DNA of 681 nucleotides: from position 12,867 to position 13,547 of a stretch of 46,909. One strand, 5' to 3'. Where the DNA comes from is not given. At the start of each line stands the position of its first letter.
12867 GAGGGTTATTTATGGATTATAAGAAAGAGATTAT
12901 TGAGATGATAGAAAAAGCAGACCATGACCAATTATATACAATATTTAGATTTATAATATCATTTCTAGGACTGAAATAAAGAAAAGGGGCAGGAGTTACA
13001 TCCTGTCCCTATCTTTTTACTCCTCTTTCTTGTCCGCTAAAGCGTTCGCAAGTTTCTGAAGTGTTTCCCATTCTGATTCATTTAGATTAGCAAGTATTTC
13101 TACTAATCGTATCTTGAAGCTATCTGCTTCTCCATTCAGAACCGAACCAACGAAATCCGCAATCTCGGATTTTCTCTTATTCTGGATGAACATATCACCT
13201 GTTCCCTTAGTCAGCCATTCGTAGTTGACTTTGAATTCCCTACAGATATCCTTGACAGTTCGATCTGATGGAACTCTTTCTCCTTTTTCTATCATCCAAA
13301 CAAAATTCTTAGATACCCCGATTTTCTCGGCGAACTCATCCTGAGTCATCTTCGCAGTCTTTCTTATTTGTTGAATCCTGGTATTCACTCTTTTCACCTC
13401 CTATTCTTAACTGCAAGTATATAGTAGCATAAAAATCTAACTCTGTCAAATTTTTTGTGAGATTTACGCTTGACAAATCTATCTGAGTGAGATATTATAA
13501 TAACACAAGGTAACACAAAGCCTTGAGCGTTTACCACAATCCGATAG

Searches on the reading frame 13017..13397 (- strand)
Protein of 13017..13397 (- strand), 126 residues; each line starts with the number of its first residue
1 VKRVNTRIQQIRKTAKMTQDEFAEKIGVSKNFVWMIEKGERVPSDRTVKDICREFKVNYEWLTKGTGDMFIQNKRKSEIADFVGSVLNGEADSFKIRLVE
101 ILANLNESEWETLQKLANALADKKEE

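Call 29: search_protein_families(library=pfam, proteins=[window:13017-13397:-], max_evalue=0.01)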
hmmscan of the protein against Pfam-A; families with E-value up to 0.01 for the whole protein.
window:13017-13397:- (126 aa): 6 families
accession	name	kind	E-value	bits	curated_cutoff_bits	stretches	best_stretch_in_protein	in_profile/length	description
PF01381.28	HTH_3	-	3.5e-14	53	23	1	8-62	1-55/55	Helix-turn-helix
PF12844.13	HTH_19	-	1.2e-13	51.2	30.2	1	7-67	3-63/64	Helix-turn-helix domain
PF13560.12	HTH_31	-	2.2e-08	34.7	27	1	7-53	5-52/64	Helix-turn-helix domain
PF13443.12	HTH_26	-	5.3e-06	27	22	1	7-58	1-53/63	Cro/C1-type HTH DNA-binding domain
PF07022.19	Phage_CI_repr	-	0.0042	17.8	22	1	8-70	3-65/65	Bacteriophage CI repressor helix-turn-helix domain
PF24852.1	DUF7726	-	0.0052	17.3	26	1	4-31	10-37/73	Domain of unknown function (DUF7726)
